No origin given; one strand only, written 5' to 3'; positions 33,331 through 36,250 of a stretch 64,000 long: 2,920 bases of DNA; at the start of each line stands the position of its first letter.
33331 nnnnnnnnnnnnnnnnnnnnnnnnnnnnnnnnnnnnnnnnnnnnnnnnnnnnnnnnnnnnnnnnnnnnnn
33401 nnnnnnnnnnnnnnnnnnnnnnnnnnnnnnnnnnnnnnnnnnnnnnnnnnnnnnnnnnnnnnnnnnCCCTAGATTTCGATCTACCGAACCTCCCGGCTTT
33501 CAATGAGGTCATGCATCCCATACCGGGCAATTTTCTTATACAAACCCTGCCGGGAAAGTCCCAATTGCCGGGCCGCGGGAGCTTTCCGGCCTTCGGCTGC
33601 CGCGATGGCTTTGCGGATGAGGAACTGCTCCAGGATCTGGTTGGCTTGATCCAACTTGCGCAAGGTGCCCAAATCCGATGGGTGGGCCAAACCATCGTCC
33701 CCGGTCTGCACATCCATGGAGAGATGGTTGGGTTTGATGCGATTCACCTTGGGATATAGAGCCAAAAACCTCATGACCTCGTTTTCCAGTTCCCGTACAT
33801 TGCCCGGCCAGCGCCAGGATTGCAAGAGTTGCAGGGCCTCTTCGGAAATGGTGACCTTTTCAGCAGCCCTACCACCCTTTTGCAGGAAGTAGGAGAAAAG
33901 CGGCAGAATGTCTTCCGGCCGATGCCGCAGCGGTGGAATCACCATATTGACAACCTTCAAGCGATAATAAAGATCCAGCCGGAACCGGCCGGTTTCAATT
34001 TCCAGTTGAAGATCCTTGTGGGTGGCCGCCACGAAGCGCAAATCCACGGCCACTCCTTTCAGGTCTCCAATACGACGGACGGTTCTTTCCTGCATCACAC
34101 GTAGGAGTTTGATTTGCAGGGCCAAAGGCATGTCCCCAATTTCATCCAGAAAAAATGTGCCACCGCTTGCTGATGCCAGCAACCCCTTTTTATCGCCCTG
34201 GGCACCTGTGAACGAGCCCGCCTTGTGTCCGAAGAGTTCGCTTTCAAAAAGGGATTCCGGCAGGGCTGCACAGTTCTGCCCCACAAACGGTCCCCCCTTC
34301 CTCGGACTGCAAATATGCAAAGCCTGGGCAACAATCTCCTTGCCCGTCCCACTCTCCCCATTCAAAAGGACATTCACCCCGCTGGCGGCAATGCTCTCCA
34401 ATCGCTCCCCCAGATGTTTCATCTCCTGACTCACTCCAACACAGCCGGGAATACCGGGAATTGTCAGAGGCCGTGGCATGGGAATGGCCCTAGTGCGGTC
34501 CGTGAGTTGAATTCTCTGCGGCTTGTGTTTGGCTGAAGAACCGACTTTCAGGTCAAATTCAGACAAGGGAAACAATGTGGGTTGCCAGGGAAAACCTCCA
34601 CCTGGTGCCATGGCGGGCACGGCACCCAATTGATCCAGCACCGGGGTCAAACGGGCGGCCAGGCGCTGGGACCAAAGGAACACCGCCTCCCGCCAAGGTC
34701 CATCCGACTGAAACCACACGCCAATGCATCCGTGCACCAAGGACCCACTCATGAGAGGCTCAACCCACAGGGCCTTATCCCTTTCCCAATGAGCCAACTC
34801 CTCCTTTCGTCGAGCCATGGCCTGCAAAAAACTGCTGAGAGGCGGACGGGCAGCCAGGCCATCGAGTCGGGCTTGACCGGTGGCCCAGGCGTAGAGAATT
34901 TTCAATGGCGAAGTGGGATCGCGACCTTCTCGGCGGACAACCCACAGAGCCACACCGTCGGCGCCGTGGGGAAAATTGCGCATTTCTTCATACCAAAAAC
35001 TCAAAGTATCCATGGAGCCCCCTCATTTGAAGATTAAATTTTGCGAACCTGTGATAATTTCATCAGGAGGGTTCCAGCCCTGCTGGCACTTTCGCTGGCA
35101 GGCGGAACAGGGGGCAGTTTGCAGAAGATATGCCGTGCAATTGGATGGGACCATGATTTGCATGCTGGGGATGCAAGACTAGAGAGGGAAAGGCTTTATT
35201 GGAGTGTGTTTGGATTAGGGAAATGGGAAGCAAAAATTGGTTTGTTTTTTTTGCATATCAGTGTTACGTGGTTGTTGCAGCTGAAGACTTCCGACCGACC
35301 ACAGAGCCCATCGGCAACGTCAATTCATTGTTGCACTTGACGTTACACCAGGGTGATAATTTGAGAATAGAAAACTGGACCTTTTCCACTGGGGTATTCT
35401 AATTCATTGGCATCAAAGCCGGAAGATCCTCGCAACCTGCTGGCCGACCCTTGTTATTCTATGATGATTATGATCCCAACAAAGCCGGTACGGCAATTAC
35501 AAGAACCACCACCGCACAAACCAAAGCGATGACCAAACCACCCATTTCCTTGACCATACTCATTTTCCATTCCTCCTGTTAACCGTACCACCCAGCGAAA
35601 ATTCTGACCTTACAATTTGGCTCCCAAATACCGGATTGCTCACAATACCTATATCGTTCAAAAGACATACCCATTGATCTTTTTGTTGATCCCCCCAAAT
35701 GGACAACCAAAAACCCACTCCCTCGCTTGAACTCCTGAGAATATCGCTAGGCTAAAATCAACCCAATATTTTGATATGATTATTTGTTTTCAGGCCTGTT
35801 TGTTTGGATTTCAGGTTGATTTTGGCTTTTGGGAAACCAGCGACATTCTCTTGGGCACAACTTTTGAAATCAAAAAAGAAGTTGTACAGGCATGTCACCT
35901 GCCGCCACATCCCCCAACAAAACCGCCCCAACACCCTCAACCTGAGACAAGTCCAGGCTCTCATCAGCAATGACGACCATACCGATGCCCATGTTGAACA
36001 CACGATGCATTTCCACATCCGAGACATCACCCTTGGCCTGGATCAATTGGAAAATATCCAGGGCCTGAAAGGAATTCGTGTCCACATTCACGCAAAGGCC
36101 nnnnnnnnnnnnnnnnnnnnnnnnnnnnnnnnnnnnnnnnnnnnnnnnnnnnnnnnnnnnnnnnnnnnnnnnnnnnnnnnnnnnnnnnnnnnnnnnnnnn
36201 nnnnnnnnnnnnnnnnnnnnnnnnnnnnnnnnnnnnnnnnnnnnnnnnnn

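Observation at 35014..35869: AT-richer 850-bp non-coding island with a strongly RBS-preceded 31-codon hydrophobic peptide ORF next to a sigma-54 activator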

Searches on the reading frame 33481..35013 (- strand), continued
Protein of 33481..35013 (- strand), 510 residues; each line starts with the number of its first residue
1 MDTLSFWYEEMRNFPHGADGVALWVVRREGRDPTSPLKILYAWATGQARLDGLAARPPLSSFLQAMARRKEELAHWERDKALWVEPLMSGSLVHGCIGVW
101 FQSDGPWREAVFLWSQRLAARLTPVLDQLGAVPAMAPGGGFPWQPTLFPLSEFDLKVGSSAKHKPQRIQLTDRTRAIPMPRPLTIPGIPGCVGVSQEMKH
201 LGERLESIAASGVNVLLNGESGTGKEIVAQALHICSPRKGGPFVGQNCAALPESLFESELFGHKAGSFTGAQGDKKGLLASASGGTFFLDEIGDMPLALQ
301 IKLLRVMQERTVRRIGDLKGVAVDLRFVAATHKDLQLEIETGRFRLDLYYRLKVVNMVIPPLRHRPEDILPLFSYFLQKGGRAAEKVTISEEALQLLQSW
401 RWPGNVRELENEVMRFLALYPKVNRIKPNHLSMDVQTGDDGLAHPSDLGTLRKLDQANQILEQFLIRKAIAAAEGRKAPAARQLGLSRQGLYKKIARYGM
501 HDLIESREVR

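Call 70: predict_structure(alignment_id=A1)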
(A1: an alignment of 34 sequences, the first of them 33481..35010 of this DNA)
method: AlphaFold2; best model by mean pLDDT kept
length: 509 residues; sequences in the alignment: 34
mean_pLDDT: 77.4   pTM: 0.50
mean pLDDT of the five models: 77.4, 76.8, 75.9, 75.4, 73.0
residues with pLDDT >= 90: 128; 70-90: 260; 50-70: 57; < 50: 64
segments of 3 or more residues with pLDDT < 50: 134-172, 265-271, 440-452, 505-509
pLDDT, mean of each block of 10 residues (from residue 1): 81 79 91 88 83 86 92 83 92 94 82 92 88 47 37 35 35 73 89 91 91 85 89 91 81 69 50 69 88 77 80 75 85 68 59 82 88 93 90 84 77 91 91 71 43 62 83 79 80 84 53
secondary structure, 60 per line:
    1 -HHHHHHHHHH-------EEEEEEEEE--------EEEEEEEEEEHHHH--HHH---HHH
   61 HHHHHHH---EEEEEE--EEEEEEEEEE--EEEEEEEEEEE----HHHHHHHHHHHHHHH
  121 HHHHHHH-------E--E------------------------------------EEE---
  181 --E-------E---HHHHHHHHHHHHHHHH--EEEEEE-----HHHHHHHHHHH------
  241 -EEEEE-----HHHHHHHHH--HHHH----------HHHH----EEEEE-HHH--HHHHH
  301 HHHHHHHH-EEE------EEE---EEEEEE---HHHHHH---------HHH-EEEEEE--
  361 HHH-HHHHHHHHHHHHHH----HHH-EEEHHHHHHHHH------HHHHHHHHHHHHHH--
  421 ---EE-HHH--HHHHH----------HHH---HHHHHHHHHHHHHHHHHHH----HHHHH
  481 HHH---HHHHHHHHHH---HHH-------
elements in order: H2-11 E19-27 E36-45 H46-49 H58-67 E71-76 E79-88 E91-101 H106-127 E175-177 H195-210 E213-218 H224-234 E242-246 H252-260 H263-266 H277-280 E285-289 H296-308 E310-312 E319-321 E325-330 H334-339 E353-358 H365-378 E387-389 H390-398 H405-418 H432-436 H453-471 H476-483 H487-496

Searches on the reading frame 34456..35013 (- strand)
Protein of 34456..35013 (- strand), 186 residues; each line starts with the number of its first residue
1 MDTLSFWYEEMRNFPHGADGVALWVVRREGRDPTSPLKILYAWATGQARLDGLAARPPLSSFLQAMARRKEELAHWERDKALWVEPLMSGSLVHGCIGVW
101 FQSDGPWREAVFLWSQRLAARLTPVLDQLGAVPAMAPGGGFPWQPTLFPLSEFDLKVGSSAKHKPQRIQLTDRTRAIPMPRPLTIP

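Call 49: find_related_loci(query=A3, collection=metagenome_contigs, flank=3000)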
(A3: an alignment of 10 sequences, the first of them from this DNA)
Query A3 (186 aa) in metagenome_contigs; peptide patterns used: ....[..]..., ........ (x = any residue, [..] = any of these).
66 stretches matched a pattern; 8 encode a relative of the query (tblastn E <= 1e-3); 8 distinct loci.
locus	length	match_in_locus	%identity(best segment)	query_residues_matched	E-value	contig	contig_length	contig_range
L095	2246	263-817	78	1-185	1e-104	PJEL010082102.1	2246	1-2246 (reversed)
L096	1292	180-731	65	1-185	2e-86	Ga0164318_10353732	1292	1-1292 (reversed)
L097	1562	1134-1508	86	1-125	1e-75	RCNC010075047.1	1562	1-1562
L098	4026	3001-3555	54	1-186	3e-62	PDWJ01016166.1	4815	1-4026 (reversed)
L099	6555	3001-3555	55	1-186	1e-61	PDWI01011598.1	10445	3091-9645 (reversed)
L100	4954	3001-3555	53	1-186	1e-61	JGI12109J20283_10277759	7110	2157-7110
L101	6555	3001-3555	52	1-186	4e-61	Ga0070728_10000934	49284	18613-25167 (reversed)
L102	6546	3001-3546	50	1-186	7e-55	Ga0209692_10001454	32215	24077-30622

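Call 77: predict_structure(alignment_id=A8)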
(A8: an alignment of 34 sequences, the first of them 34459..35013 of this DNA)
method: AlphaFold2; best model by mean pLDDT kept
length: 185 residues; sequences in the alignment: 34
mean_pLDDT: 79.8   pTM: 0.69
mean pLDDT of the five models: 79.8, 79.7, 79.7, 78.4, 77.5
residues with pLDDT >= 90: 95; 70-90: 40; 50-70: 19; < 50: 31
segments of 3 or more residues with pLDDT < 50: 136-141, 145-147, 151-169
pLDDT, mean of each block of 10 residues (from residue 1): 87 90 94 90 91 90 95 86 95 95 89 96 93 55 47 44 46 60 66
secondary structure, 60 per line:
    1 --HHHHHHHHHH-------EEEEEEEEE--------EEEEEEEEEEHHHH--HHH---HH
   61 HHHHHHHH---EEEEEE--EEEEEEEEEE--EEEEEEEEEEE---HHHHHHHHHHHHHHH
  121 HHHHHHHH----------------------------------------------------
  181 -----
elements in order: H3-12 E20-28 E37-46 H47-50 H59-68 E72-77 E80-89 E92-102 H106-128

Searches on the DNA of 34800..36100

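Call 9: search_rna_families(source=window, start=34800, end=36100, threshold=evalue, max_evalue=10, show_alignments=3)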
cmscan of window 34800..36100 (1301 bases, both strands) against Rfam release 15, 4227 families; matches with E-value up to 10: 5.
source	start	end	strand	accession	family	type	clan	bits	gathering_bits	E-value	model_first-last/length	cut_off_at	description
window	35768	35876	+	RF00361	snoZ119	Gene; snRNA; snoRNA; CD-box;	-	17.9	70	5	1-98/98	no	Small nucleolar RNA Z119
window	35315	35344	-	RF01014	mir-1306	Gene; miRNA;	-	17.5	70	1.4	22-53/72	no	mir-1306 microRNA precursor family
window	35460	35552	-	RF02978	folP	Cis-reg;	-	17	99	1.7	1-102/102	no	folP RNA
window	35659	35817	-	RF01743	leu-phe_leader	Cis-reg; leader;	-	17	70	8.7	1-162/162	no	leu/phe leader RNA from Lactococcus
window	35748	35831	+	RF03803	MIR1886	Gene; miRNA;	-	16.1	62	7.4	1-52/52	no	MIR1886 microRNA precursor family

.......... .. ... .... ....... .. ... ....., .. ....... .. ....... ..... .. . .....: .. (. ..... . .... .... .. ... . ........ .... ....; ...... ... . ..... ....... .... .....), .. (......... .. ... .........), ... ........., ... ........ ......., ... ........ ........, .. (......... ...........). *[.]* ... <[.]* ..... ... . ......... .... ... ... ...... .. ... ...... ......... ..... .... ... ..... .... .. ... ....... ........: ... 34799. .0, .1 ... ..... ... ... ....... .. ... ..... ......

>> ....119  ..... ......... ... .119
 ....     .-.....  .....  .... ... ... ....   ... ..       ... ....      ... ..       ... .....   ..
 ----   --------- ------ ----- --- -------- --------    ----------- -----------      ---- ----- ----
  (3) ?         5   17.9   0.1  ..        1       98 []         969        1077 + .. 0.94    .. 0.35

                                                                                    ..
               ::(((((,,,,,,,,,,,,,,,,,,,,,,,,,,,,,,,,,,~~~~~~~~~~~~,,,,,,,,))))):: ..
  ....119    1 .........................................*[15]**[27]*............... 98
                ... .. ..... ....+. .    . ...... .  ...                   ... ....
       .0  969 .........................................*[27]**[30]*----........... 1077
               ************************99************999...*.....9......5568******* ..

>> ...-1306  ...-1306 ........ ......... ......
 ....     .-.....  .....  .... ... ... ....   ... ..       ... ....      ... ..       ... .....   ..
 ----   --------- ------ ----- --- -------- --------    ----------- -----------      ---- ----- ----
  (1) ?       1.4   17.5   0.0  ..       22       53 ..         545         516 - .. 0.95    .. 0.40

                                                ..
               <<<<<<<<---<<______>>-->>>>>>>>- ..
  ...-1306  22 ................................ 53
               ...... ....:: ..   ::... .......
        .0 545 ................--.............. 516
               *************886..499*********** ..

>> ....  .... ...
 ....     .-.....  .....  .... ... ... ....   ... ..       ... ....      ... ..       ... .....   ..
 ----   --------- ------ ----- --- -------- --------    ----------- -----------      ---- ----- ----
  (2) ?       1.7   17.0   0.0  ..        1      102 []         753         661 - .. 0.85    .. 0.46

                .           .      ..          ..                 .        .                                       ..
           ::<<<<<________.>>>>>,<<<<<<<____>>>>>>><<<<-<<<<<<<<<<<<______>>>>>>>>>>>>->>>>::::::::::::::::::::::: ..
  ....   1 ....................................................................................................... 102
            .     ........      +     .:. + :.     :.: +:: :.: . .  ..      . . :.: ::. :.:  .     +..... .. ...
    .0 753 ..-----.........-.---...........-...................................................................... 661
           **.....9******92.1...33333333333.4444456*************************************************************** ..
